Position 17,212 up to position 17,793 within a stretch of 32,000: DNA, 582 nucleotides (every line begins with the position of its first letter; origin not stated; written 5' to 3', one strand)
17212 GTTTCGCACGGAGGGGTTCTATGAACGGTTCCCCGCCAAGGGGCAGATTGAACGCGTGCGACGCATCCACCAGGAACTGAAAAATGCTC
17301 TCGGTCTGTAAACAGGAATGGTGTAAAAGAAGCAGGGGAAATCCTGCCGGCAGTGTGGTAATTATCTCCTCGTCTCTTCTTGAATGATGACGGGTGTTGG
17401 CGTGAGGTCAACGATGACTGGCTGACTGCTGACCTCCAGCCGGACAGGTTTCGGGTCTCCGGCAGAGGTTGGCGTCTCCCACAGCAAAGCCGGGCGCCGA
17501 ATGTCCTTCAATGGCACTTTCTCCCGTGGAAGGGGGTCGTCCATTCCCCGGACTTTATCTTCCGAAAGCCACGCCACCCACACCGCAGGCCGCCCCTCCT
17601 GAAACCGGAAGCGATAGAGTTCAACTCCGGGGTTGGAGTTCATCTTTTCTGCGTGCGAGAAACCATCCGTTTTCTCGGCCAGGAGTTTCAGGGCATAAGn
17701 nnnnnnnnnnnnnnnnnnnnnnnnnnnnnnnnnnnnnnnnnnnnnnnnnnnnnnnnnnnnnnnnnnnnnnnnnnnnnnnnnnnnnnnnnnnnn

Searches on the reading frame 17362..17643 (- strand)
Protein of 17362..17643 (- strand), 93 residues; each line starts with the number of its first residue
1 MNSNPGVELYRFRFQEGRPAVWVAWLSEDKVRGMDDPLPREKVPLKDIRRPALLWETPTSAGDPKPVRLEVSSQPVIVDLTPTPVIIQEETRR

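Call 3: search_protein_families(library=pfam, proteins=[window:17362-17643:-], max_evalue=0.1)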
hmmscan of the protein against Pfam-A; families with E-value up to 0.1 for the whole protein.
window:17362-17643:- (93 aa): 0 families

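Call 4: search_protein_families(library=padloc, proteins=[window:17362-17643:-], max_evalue=0.1)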
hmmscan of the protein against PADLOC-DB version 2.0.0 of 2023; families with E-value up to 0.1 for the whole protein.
window:17362-17643:- (93 aa): 0 families

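Call 5: search_protein_families(library=ncbifam, proteins=[window:17362-17643:-], max_evalue=0.1)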
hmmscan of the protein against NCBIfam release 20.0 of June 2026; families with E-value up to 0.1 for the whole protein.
window:17362-17643:- (93 aa): 0 families

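Call 56: find_homologous_proteins(query=window:17362-17643:-, max_evalue=0.001)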
Query window:17362-17643:-: 1 candidates shared short words with the query, none scored E <= 0.001.
